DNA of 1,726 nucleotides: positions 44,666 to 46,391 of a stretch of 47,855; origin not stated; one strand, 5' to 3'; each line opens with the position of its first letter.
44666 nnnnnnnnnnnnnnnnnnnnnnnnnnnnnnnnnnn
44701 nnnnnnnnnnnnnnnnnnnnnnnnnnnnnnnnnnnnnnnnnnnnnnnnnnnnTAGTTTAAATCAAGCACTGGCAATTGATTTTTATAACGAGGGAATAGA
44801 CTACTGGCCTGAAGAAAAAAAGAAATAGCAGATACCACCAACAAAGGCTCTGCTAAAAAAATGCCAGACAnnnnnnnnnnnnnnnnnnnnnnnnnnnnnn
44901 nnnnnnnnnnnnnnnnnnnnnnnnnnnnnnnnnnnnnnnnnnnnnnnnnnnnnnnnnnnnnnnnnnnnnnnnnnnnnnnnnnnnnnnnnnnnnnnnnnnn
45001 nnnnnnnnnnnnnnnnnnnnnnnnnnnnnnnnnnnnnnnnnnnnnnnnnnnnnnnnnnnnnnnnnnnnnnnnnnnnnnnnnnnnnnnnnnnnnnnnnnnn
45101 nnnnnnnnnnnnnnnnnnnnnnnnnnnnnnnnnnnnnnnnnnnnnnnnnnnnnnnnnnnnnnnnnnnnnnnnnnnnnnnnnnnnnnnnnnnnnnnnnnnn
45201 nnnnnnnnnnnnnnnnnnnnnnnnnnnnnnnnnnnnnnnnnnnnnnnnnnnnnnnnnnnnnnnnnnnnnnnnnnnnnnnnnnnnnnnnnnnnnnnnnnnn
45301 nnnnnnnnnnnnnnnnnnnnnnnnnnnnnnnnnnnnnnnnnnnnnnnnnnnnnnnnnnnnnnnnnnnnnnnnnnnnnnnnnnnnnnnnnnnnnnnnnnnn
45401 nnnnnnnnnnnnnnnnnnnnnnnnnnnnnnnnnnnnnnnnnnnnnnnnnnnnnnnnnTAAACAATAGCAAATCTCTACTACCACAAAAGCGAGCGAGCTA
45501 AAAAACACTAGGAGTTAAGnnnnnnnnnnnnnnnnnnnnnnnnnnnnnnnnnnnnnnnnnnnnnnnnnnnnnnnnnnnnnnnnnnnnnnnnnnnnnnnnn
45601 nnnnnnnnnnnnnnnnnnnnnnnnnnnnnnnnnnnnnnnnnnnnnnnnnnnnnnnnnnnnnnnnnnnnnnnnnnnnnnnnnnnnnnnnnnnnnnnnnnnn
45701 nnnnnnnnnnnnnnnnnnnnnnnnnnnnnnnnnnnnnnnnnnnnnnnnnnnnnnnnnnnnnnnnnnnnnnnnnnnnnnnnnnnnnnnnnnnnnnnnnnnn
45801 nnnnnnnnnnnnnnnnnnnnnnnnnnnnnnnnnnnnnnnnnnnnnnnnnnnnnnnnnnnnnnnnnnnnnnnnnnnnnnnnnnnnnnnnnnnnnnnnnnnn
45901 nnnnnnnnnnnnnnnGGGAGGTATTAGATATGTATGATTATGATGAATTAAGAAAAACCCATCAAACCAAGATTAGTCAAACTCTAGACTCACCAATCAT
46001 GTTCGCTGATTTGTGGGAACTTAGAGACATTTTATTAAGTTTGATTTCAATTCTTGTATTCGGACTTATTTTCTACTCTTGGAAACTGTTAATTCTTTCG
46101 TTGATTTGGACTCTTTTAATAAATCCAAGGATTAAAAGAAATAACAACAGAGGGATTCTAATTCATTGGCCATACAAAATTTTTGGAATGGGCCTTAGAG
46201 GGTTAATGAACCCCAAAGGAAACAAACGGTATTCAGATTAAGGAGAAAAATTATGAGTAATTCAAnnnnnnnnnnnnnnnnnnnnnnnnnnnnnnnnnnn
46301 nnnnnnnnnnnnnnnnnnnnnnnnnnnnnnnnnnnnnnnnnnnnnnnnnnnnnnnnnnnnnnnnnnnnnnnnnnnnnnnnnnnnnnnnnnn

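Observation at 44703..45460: TraF/TrbB-like gene split exactly at an in-phase A AAA AAG slippery heptamer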

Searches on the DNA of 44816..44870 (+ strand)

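Call 36: build_rna_model(alignment_id=A3, structure=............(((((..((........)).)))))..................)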
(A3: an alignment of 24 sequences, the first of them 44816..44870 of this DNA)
Model R1 built from alignment A3 (24 sequences, 55 columns); structure: as given.
model positions 55; base pairs 7; branch points 0; effective number of sequences 24; information 0.821 bits per position. Calibrated on 0.2 Mb of random sequence (short: E-values are rough).
structure used (alignment columns):
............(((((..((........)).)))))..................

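Call 38: search_with_rna_model(model_id=R1, sources=[window, L001, L004, L006, L010, L011, L013, L014, L015, L016, L017, L018, L019, L020, L021, L022, L023, L024, L025, L026, L028, L029, L030, L031, L032, L033, L034, L035, L036, L037, L038, L039, L040, L041, L042, L043, L044, L045, L046, L047, L048, L049, L050, L051, L052, L053, L054, L055, L056, L057, L058, L062, L063, L064, L065, L066, L068, L069, L070, L071, L072, L073, L074, L075, L076, L077, L079, L080, L081, L082, L083, L084, L085, L086, L087, L089, L090, L091, L092, L093, L094, L095, L096, L097, L098, L099, L100, L101, L102, L104, L105, L106, L107, L108, L109, L112, L114, L116], max_evalue=1, make_alignment=true)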
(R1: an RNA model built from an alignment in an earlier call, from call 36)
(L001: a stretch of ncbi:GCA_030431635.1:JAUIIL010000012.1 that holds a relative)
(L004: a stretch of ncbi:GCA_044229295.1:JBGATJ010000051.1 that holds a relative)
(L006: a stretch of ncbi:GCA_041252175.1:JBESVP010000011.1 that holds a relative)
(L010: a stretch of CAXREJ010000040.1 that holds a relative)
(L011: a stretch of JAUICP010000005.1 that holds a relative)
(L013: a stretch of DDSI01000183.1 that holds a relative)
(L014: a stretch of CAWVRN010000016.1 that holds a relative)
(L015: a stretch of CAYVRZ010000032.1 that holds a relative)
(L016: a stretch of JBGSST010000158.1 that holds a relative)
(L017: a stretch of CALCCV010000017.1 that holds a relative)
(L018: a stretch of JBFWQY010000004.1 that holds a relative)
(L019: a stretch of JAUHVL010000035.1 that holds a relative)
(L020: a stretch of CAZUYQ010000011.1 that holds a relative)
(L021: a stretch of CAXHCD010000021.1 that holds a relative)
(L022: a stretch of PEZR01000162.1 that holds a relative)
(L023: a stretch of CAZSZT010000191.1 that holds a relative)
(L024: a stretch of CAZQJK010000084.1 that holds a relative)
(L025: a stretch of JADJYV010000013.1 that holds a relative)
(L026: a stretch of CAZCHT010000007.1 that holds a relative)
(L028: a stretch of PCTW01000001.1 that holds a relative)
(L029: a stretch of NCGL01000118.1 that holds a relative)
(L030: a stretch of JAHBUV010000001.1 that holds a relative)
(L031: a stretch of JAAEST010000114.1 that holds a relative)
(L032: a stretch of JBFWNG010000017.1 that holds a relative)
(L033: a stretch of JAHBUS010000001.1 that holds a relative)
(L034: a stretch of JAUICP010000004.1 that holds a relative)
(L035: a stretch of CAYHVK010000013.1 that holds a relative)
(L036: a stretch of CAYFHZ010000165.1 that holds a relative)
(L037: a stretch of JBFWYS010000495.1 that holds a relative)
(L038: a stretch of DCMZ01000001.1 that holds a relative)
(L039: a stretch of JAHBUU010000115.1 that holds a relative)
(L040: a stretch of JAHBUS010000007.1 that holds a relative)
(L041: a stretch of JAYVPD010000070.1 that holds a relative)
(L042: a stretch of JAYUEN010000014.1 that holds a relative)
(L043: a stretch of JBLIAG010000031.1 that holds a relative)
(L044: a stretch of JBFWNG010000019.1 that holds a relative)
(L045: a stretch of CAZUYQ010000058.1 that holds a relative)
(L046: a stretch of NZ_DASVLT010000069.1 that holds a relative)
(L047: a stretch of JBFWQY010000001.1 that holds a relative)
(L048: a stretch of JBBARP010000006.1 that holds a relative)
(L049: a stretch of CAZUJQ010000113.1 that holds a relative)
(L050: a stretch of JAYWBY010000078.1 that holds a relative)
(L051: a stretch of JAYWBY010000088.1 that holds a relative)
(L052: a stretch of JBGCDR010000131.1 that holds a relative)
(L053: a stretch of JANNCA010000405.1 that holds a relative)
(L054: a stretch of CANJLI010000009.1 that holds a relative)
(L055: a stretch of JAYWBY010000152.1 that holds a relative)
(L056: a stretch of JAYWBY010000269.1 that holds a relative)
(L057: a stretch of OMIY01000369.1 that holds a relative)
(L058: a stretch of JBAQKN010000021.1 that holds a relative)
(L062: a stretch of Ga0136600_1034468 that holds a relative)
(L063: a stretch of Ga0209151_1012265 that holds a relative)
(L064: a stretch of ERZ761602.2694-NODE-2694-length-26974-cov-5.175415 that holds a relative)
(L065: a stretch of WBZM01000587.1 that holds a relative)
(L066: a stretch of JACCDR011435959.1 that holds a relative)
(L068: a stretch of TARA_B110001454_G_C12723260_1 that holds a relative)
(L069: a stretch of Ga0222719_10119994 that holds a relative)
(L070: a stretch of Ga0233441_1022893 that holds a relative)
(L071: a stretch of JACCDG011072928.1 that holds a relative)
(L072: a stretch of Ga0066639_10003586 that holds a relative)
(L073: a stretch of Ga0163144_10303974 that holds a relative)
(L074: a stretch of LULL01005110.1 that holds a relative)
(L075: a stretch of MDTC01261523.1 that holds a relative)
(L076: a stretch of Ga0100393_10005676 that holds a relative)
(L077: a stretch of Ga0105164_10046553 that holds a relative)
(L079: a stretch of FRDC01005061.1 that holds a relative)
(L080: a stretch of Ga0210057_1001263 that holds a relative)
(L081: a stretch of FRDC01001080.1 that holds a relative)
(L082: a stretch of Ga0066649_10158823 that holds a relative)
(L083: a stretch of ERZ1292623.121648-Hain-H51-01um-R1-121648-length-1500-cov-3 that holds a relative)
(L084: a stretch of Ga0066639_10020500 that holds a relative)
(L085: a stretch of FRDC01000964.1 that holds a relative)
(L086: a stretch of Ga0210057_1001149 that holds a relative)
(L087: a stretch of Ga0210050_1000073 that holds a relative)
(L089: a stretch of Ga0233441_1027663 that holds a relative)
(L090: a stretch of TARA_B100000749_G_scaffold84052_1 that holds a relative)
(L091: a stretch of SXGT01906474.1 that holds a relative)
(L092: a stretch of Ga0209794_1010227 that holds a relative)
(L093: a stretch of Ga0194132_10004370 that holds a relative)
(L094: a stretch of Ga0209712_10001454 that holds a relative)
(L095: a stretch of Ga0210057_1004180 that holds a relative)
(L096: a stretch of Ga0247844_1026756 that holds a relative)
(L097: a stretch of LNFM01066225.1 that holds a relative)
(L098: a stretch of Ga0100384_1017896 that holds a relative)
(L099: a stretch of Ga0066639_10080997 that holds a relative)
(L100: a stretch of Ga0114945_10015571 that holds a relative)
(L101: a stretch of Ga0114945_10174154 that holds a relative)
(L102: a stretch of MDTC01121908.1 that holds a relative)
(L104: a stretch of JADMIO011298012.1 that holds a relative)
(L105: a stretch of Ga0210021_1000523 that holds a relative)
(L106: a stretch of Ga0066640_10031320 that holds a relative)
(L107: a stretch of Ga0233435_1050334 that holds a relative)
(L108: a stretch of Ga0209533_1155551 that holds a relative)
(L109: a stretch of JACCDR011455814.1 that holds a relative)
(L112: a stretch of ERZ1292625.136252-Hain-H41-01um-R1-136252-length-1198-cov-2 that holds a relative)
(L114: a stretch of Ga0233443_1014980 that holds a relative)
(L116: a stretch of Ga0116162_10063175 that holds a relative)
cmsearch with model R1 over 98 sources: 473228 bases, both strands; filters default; matches with E-value up to 1: 41.
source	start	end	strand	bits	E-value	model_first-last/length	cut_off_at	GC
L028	1376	1430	+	65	4.1e-07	1-55/55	no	0.4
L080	1501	1555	+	65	4.1e-07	1-55/55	no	0.4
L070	346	400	+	64.2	5.4e-07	1-55/55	no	0.38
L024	3001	3055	+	63.1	7.8e-07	1-55/55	no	0.4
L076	1501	1555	+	63.1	7.8e-07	1-55/55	no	0.4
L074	237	291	+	63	8.4e-07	1-55/55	no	0.4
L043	3001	3055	+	62.3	1.1e-06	1-55/55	no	0.31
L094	1501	1555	+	62.3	1.1e-06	1-55/55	no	0.31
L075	1501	1555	+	61.1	1.6e-06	1-55/55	no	0.42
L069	85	139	+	60.8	1.8e-06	1-55/55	no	0.38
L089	236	290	+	60.8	1.8e-06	1-55/55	no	0.36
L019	1647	1701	+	60.6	1.9e-06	1-55/55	no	0.42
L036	2336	2390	+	60.3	2.1e-06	1-55/55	no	0.36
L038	3001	3055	+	60.3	2.1e-06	1-55/55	no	0.36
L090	1501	1555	+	60.3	2.1e-06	1-55/55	no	0.36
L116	1423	1477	+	59.8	2.5e-06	1-55/55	no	0.42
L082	82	136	+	59.8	2.5e-06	1-55/55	no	0.35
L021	2938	2992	+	57.8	5.2e-06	1-55/55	no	0.35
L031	3001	3055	+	57.5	5.7e-06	1-55/55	no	0.35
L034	2926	2980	+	54.6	1.5e-05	1-55/55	no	0.42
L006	2860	2914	+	51.7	4.3e-05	1-55/55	no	0.31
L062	274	328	+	48.6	0.00013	1-55/55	no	0.27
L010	3111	3165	+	44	0.00065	1-55/55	no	0.35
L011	3111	3165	+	40.3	0.0023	1-55/55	no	0.35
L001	2944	2998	+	38.6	0.0043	1-55/55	no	0.31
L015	2962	3016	+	36.3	0.0096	1-55/55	no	0.56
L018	2947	3001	+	33.5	0.025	1-55/55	no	0.64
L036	5860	5911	+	32.2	0.041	1-55/55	no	0.42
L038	6525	6576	+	32.2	0.041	1-55/55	no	0.42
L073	1811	1860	+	29.8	0.094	1-55/55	no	0.36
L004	2917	2971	+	27.7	0.19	1-55/55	no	0.51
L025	3755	3809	+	27.4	0.21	1-55/55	no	0.29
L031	6525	6577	+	26.9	0.25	1-55/55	no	0.47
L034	6373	6424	+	26.9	0.26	1-55/55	no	0.5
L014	3760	3809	+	26.4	0.31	1-55/55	no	0.34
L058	3754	3803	+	26.4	0.31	1-55/55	no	0.34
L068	2260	2309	+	26.4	0.31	1-55/55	no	0.34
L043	6531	6583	+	26.3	0.32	1-55/55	no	0.42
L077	1831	1880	+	24.2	0.67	1-55/55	no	0.32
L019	5195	5247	+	23.3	0.91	1-55/55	no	0.49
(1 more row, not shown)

Alignment A4: 41 matches aligned to the model, 55 columns, each read 5' to 3' on its own strand. Consensus structure (alignment columns), stored with it:
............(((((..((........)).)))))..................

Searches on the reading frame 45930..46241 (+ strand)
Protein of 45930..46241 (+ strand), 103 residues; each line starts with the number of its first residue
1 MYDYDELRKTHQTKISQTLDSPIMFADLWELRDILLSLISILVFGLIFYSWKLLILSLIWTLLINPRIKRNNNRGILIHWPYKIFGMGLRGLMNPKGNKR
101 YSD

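Call 7: search_protein_families(library=pfam, proteins=[window:45930-46241:+], max_evalue=0.01)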
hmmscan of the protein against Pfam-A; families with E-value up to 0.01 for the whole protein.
window:45930-46241:+ (103 aa): 1 family
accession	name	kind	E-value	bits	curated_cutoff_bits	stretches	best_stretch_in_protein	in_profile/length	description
PF07178.16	TraL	-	0.0032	18.2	24.4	1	14-91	2-77/90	TraL protein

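Call 40: search_protein_families(library=ncbifam, proteins=[window:45930-46241:+], max_evalue=0.01)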
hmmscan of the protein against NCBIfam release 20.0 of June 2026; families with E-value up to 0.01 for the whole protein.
window:45930-46241:+ (103 aa): 1 family
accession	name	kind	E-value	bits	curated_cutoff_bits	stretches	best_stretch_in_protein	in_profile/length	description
TIGR02762.1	TraL_TIGR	equivalog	0.00012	22.7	30.95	1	14-92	4-82/95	type IV conjugative transfer system protein TraL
